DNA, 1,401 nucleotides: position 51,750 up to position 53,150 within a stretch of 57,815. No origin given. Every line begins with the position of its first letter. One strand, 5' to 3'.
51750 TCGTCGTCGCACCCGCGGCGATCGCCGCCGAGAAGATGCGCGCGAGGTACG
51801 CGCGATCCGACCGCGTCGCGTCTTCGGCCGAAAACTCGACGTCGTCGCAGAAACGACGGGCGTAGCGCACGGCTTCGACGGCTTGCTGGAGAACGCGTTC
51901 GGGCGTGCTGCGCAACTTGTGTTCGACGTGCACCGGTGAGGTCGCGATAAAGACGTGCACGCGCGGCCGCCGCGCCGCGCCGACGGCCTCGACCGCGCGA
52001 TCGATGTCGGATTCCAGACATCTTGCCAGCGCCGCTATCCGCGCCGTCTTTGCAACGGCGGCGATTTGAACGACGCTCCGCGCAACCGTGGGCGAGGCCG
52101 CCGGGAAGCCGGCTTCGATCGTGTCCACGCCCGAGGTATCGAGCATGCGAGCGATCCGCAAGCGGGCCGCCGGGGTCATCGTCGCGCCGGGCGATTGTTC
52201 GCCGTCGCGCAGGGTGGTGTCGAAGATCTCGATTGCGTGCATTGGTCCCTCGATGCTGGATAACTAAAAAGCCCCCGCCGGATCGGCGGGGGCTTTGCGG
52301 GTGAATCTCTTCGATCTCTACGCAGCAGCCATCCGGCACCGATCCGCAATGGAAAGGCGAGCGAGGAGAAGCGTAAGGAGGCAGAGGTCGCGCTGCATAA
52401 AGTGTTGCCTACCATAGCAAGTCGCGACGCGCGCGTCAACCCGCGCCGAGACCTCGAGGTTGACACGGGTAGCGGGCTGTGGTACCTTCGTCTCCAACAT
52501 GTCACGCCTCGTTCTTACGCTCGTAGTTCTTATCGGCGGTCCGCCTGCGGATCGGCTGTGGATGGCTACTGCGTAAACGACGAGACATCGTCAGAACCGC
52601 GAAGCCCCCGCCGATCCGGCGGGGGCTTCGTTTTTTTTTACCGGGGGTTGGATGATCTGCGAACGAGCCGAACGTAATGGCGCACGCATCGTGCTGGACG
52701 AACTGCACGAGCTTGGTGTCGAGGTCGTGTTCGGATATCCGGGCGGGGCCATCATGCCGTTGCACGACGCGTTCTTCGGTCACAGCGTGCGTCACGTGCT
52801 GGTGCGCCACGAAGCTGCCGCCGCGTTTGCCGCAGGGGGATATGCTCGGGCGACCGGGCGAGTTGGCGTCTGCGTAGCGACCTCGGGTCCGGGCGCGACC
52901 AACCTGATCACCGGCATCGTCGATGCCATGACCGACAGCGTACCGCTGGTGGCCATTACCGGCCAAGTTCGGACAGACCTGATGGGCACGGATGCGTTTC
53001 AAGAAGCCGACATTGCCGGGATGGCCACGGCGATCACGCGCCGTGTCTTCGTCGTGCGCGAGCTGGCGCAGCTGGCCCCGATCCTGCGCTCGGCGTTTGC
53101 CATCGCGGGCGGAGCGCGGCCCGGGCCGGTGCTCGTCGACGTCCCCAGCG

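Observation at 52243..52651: Mirror-image twin leader-peptide attenuators with back-to-back promoters controlling the leuA-like gene and the ilvB operon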

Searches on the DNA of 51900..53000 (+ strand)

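Call 8: search_rna_families(source=window, start=51900, end=53000, threshold=evalue, max_evalue=10, show_alignments=3)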
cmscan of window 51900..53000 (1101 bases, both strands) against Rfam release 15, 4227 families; matches with E-value up to 10: 19.
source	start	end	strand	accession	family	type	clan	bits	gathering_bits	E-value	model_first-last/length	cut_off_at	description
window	52535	52637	+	RF01772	rnk_pseudo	Cis-reg; leader;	-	36.7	55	0.00027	1-108/108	no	Pseudomonas rnk leader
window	52262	52370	-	RF01772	rnk_pseudo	Cis-reg; leader;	-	26.1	55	0.058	1-108/108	no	Pseudomonas rnk leader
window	52513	52639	-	RF02632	Hrs10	Gene; sRNA;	-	25.4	108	0.0049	1-148/148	no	Hfq-regulated sRNA 10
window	52599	52655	-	RF02790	sodF_sRNA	Gene; sRNA;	-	21.3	46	1.1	1-90/90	no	sodF sRNA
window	52596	52658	-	RF00514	His_leader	Cis-reg; leader;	-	21.2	49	0.75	1-126/126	no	Histidine operon leader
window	52595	52678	-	RF00506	Thr_leader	Cis-reg; leader;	-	20.5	55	0.42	1-118/118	no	Threonine operon leader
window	52600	52629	+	RF00262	sar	Gene; antisense;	-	19.9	43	0.46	32-64/68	no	sar RNA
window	52268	52296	-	RF00506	Thr_leader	Cis-reg; leader;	-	18.8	55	1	84-112/118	no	Threonine operon leader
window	52496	52635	+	RF01859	Phe_leader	Cis-reg; leader;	-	17.8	55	5.1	1-125/125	no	Phenylalanine leader peptide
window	52268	52296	+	RF00514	His_leader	Cis-reg; leader;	-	17.3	49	4.7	89-121/126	no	Histidine operon leader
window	52598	52632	+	RF01996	mir-995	Gene; miRNA;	-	17.2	72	2.8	1-88/88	no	mir-995 microRNA precursor family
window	52268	52296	+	RF01772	rnk_pseudo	Cis-reg; leader;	-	16.1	55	8.9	73-100/108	no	Pseudomonas rnk leader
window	52606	52650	+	RF02401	ClpQY_promoter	Cis-reg;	-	16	42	1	1-57/57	no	ClpQY promoter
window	52594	52636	+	RF04104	MIR918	Gene; miRNA;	-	15.9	268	4.7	1-265/265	no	MIR918 microRNA precursor family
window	52263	52378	-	RF02837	anti-hemB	Gene; sRNA;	-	15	49.5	1.5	1-81/81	no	Burkholderia RNA 7 (anti-hemB)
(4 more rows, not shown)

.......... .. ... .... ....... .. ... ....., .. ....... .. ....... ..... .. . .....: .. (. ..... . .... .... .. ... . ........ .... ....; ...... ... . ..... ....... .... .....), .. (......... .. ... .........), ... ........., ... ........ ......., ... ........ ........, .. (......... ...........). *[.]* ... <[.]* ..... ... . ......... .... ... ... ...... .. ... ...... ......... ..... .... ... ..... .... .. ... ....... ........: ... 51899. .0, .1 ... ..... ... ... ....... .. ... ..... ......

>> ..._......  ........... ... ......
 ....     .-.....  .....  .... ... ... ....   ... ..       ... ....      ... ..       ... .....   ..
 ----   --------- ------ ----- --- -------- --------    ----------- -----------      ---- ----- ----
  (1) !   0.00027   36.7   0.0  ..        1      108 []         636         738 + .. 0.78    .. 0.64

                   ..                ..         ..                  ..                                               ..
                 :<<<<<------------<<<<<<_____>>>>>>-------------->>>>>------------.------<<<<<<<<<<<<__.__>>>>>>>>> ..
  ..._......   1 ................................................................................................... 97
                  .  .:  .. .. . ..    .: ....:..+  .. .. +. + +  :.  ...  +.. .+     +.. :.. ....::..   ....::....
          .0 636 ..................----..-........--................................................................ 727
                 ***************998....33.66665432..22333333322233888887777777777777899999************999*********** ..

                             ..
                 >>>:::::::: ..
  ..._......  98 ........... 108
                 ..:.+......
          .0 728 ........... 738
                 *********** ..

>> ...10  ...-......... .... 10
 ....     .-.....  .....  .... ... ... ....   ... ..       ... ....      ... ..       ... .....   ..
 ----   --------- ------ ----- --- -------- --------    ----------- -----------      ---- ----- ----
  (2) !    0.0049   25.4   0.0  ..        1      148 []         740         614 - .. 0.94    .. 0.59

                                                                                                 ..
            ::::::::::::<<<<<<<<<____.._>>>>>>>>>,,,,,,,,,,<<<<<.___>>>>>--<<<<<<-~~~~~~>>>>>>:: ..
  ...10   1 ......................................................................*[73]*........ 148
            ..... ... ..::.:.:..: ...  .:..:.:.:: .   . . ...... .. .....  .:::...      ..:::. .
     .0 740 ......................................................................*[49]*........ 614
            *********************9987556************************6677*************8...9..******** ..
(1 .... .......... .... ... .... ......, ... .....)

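Call 45: build_rna_model(alignment_id=A2, structure=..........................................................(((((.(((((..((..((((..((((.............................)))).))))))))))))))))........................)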
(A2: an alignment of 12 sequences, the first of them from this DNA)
Model R1 built from alignment A2 (12 sequences, 159 columns); structure: as given.
model positions 144; base pairs 20; branch points 0; effective number of sequences 4.82; information 0.59 bits per position. Calibrated on 0.2 Mb of random sequence (short: E-values are rough).
structure used (alignment columns):
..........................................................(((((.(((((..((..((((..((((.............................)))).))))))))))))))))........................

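Call 47: search_with_rna_model(model_id=R1, sources=[window, L001, L002, L003, L004, L005, L006, L007, L008, L009, L010, L011, L012, L013, L014, L015, L016, L017, L018, L019, L020, L021, L022, L023, L024, L025, L026, L027, L028, L029, L030, L031, L032, L033, L034, L035, L036, L037, L038, L039, L040, L041, L042, L043, L044, L045, L046, L047, L048, L049, L050, L051, L052, L053, L054, L055, L056, L057, L058, L059, L060, L061, L062, L063, L064, L065, L066, L067, L068, L069, L070, L071, L072, L073, L074, L075, L076, L077, L078, L079, L080, L081, L082, L083, L084, L085, L086, L087, L088, L089, L090, L091, L092, L093, L094, L095, L096, L097, L098, L099], max_evalue=1)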
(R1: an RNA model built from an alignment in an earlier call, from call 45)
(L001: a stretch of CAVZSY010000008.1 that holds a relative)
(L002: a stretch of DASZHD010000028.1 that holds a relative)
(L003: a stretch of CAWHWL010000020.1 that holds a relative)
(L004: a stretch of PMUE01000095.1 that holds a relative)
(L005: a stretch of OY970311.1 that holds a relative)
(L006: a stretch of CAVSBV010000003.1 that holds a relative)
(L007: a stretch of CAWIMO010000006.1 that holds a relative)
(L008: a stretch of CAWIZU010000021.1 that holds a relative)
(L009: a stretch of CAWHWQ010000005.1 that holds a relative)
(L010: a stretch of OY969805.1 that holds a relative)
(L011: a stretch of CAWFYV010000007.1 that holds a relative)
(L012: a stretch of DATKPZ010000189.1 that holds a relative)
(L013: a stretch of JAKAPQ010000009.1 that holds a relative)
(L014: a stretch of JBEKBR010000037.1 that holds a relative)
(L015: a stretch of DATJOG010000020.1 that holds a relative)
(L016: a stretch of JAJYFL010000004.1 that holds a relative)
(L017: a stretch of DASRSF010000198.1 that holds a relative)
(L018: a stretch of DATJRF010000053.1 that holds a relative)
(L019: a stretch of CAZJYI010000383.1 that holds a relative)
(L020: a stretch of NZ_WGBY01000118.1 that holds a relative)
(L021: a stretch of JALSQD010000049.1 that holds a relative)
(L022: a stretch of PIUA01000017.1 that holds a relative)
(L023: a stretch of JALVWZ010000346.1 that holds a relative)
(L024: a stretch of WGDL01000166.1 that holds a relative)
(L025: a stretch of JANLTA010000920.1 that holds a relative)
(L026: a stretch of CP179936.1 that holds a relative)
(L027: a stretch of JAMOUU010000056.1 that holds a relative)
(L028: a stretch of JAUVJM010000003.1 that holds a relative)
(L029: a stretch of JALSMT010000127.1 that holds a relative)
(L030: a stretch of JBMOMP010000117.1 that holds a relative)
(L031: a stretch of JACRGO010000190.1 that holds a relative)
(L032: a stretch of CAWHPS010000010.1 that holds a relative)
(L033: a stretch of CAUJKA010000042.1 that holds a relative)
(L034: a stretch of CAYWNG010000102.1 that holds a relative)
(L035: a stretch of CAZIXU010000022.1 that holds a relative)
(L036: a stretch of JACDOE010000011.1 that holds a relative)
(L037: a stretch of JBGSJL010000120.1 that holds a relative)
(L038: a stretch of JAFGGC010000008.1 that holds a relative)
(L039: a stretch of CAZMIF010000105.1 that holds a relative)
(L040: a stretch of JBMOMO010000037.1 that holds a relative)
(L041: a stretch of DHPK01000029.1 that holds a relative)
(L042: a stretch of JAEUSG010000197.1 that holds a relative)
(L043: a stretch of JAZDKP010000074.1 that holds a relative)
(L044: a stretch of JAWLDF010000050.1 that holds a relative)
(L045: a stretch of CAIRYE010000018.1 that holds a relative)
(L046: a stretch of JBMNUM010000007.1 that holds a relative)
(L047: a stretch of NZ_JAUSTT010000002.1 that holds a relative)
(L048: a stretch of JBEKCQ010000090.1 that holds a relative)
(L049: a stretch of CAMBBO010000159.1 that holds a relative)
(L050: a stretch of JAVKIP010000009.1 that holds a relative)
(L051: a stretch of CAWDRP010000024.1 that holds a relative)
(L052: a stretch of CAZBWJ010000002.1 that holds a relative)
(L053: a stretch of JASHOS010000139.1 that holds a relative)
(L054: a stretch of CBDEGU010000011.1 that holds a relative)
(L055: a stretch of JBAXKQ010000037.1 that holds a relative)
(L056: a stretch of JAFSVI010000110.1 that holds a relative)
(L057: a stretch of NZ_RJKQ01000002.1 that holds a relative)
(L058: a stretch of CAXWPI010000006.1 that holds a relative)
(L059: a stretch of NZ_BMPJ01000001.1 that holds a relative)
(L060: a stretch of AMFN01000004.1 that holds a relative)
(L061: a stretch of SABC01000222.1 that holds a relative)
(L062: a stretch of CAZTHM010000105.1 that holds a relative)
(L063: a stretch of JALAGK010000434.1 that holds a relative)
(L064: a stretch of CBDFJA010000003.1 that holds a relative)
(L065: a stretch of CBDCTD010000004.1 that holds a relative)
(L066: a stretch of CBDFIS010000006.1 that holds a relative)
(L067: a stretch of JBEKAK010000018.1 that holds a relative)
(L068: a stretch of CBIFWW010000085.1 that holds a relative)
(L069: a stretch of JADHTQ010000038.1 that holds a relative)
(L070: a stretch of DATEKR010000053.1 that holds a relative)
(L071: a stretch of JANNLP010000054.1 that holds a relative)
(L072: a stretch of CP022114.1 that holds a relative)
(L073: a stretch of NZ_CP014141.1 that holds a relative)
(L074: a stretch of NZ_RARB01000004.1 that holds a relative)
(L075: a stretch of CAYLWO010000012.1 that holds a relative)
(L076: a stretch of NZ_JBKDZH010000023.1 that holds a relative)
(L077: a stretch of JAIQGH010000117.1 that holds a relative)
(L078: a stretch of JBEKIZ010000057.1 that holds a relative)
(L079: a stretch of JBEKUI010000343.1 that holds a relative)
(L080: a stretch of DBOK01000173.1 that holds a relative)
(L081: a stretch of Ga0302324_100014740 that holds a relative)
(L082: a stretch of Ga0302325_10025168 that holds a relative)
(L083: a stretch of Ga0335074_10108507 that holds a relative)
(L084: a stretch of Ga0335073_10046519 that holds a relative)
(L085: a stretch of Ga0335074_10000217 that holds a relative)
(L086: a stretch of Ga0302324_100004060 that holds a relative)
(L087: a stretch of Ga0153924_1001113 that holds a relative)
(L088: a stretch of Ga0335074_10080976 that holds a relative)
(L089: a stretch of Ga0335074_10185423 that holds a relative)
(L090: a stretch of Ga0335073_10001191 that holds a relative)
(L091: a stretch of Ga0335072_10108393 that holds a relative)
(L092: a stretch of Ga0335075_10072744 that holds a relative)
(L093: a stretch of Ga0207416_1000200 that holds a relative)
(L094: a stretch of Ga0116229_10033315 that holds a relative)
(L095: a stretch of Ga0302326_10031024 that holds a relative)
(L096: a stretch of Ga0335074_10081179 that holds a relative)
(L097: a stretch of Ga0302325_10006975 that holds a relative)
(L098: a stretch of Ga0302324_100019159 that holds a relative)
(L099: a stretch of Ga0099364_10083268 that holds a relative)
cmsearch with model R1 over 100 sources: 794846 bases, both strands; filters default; matches with E-value up to 1: 15.
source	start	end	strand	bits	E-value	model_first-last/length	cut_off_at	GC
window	52499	52640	+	121.9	1.1e-26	1-144/144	no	0.58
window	52257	52398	-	121.1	1.8e-26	1-144/144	no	0.61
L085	2840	2986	+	92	1.8e-19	1-144/144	no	0.59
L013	3892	3985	+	26.9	0.00079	51-144/144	no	0.62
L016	3892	3985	+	26.9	0.00079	51-144/144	no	0.62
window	52230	52296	+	17.2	0.17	53-133/144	no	0.6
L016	3935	4107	-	17.1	0.17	1-144/144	no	0.64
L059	587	713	+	17.1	0.17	1-144/144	no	0.62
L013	3945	4059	-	16.9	0.19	53-134/144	no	0.63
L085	2945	3060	-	16.7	0.22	53-135/144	no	0.66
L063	103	242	+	15.9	0.34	1-144/144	no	0.49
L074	3809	3948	+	14.8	0.63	1-144/144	no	0.47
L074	3902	3999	-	14.3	0.81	1-144/144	no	0.47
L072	3807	3948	+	14.3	0.84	1-144/144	no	0.52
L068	194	330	+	14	0.96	1-144/144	no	0.49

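Call 48: search_with_rna_model(model_id=R1, sources=[window, L085, L013, L100, L101, L102, L103, L104, L105, L106, L107, L108, L109, L110, L111, L112, L113, L114, L115, L116, L117, L118, L119, L120, L121, L122, L123, L124, L125, L126, L127, L128, L129, L130, L131, L132, L133, L134, L135, L136, L137, L138, L139, L140, L141, L142, L143, L144, L145, L146, L147, L148, L149, L150, L151, L152, L153, L154, L155, L156, L157, L158, L159, L160, L162, L163, L164, L166, L167, L168, L170, L171], max_evalue=1, make_alignment=true)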
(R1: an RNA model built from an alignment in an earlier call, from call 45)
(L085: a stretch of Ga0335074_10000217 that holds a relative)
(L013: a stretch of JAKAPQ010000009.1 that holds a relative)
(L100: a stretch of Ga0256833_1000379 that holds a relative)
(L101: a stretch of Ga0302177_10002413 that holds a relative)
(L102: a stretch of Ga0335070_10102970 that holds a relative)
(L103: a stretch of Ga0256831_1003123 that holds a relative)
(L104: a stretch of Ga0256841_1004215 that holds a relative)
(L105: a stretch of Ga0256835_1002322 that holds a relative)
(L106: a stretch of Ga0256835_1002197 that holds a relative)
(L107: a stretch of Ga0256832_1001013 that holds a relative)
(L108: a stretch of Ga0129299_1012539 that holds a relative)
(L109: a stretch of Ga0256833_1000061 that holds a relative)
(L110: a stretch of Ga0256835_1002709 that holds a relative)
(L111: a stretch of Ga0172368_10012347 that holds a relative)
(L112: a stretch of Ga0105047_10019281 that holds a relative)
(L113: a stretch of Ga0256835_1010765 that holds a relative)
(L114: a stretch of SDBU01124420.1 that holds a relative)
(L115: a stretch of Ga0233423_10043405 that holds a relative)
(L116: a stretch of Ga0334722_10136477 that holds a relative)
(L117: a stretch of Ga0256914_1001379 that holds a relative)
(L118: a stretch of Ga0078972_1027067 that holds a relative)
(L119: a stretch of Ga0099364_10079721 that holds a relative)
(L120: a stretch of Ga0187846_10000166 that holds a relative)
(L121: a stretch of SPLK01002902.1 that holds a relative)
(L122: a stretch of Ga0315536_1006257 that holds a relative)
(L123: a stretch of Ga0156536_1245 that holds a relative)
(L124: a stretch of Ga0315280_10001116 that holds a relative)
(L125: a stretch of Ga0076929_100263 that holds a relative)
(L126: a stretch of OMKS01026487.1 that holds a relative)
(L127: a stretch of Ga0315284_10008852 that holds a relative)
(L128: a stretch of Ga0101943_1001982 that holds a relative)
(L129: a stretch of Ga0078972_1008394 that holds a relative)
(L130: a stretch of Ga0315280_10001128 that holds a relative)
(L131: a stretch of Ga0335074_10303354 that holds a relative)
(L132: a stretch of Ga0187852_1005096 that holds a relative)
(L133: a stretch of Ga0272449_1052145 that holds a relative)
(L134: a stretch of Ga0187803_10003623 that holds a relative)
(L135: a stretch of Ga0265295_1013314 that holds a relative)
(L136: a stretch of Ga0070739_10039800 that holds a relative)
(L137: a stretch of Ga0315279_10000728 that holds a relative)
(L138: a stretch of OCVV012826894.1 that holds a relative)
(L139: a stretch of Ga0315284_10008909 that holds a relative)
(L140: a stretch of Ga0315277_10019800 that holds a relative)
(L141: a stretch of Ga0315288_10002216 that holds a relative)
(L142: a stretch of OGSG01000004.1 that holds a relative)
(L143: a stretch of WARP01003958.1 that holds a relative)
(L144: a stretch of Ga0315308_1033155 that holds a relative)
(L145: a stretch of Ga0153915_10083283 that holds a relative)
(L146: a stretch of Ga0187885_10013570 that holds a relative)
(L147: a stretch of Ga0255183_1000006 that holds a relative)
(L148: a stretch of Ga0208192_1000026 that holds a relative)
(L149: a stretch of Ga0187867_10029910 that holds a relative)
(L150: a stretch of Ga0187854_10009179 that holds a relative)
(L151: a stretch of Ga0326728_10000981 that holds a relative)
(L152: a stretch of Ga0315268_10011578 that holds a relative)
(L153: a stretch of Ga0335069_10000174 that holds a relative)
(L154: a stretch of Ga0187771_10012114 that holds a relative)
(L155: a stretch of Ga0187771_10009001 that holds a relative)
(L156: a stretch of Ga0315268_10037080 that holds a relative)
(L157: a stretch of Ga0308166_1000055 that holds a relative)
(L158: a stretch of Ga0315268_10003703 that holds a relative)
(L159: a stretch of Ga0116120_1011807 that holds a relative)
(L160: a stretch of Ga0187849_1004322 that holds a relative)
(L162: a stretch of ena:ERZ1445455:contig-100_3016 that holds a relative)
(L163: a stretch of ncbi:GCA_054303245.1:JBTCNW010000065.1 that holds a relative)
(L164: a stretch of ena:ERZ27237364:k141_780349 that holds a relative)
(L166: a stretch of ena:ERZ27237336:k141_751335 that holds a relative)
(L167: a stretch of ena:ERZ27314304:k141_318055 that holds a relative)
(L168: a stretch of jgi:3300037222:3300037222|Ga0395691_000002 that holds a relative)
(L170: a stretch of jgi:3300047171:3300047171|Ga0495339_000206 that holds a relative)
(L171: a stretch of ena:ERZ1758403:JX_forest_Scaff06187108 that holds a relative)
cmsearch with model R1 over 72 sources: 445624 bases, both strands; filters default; matches with E-value up to 1: 27.
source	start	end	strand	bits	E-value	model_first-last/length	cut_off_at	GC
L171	1346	1492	+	134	8.2e-30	1-144/144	no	0.55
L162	939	1079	+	127.6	2.7e-28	1-144/144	no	0.58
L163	2906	3052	+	126.6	4.8e-28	1-144/144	no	0.52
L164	2853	2992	+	126.2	5.9e-28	1-144/144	no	0.52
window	52499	52640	+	121.9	6.3e-27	1-144/144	no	0.58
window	52257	52398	-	121.1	1e-26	1-144/144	no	0.61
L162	671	810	-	119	3.2e-26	1-144/144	no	0.59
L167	1325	1468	+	110.4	3.8e-24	1-144/144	no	0.53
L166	2842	2987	+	99.9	1.2e-21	1-144/144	no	0.59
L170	1353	1485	+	99.2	1.9e-21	1-144/144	no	0.59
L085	2840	2986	+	92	1e-19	1-144/144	no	0.59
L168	284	426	+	63.9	5.7e-13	1-144/144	no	0.59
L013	3892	3985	+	26.9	0.00044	51-144/144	no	0.62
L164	2947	3035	-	24.8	0.0014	53-139/144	no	0.56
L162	581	721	+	18.9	0.037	38-144/144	no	0.61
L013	3945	4059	-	16.9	0.11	53-134/144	no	0.63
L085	2945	3060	-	16.7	0.12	53-135/144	no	0.66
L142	2901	2999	-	16.3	0.15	1-144/144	no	0.52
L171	1454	1531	-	15.7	0.21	53-132/144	no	0.63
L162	1029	1130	-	15.6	0.22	48-144/144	no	0.59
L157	2809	2948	+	14.8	0.35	1-144/144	no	0.47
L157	2902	2999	-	14.3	0.45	1-144/144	no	0.47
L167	1418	1553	-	14.1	0.51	1-144/144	no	0.55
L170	1446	1537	-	13.8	0.6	53-133/144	no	0.66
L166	2950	3037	-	13.2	0.84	53-131/144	no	0.69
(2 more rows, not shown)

Alignment A4: 27 matches aligned to the model, 213 columns, each read 5' to 3' on its own strand. Consensus structure (alignment columns), stored with it:
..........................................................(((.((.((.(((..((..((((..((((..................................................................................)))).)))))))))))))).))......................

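Call 49: search_with_rna_model(model_id=R1, sources=[window, L085, L162, L163, L164, L166, L167, L168, L170, L171], max_evalue=1e-8, make_alignment=true)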
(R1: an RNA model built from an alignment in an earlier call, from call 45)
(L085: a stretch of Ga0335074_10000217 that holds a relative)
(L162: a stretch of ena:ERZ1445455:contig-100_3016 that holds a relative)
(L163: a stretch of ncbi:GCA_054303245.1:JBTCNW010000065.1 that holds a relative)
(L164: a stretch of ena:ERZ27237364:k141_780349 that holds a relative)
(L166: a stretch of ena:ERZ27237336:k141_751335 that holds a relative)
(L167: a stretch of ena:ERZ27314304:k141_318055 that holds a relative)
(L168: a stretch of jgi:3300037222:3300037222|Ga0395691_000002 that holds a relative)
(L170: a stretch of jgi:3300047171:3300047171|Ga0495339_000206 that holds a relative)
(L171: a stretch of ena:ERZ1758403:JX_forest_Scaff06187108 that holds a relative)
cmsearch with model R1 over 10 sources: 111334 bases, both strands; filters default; matches with E-value up to 1e-8: 12.
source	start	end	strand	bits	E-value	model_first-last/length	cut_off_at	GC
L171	1346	1492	+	134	2e-30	1-144/144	no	0.55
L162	939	1079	+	127.6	6.8e-29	1-144/144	no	0.58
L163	2906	3052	+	126.6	1.2e-28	1-144/144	no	0.52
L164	2853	2992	+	126.2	1.5e-28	1-144/144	no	0.52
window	52499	52640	+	121.9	1.6e-27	1-144/144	no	0.58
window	52257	52398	-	121.1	2.5e-27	1-144/144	no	0.61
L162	671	810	-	119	8e-27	1-144/144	no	0.59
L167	1325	1468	+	110.4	9.5e-25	1-144/144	no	0.53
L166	2842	2987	+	99.9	3.1e-22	1-144/144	no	0.59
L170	1353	1485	+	99.2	4.7e-22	1-144/144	no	0.59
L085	2840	2986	+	92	2.5e-20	1-144/144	no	0.59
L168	284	426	+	63.9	1.4e-13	1-144/144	no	0.59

Alignment A5: 12 matches aligned to the model, 157 columns, each read 5' to 3' on its own strand. Consensus structure (alignment columns), stored with it:
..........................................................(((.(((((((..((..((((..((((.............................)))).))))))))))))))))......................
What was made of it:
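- Nothing else in about 1.2 Mb of held sequence matched above noise, apart from a partial hit in L013/L016 (calls 47-49).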

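Call 76: search_with_rna_model(model_id=R1, sources=[L172, L173, L174, L175], max_evalue=1, show_alignments=2)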
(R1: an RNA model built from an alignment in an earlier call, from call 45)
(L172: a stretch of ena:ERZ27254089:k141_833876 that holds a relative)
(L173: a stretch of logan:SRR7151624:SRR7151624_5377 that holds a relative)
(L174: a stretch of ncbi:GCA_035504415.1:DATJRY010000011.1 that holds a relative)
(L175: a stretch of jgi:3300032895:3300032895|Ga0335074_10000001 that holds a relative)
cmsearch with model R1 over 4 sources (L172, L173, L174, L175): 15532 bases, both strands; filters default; matches with E-value up to 1: 3.
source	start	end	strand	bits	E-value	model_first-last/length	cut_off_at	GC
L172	13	144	+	52.2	1.3e-11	11-144/144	no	0.58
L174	1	129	+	19.4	0.00098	13-144/144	5'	0.6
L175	1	129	+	19.4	0.00098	13-144/144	5'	0.6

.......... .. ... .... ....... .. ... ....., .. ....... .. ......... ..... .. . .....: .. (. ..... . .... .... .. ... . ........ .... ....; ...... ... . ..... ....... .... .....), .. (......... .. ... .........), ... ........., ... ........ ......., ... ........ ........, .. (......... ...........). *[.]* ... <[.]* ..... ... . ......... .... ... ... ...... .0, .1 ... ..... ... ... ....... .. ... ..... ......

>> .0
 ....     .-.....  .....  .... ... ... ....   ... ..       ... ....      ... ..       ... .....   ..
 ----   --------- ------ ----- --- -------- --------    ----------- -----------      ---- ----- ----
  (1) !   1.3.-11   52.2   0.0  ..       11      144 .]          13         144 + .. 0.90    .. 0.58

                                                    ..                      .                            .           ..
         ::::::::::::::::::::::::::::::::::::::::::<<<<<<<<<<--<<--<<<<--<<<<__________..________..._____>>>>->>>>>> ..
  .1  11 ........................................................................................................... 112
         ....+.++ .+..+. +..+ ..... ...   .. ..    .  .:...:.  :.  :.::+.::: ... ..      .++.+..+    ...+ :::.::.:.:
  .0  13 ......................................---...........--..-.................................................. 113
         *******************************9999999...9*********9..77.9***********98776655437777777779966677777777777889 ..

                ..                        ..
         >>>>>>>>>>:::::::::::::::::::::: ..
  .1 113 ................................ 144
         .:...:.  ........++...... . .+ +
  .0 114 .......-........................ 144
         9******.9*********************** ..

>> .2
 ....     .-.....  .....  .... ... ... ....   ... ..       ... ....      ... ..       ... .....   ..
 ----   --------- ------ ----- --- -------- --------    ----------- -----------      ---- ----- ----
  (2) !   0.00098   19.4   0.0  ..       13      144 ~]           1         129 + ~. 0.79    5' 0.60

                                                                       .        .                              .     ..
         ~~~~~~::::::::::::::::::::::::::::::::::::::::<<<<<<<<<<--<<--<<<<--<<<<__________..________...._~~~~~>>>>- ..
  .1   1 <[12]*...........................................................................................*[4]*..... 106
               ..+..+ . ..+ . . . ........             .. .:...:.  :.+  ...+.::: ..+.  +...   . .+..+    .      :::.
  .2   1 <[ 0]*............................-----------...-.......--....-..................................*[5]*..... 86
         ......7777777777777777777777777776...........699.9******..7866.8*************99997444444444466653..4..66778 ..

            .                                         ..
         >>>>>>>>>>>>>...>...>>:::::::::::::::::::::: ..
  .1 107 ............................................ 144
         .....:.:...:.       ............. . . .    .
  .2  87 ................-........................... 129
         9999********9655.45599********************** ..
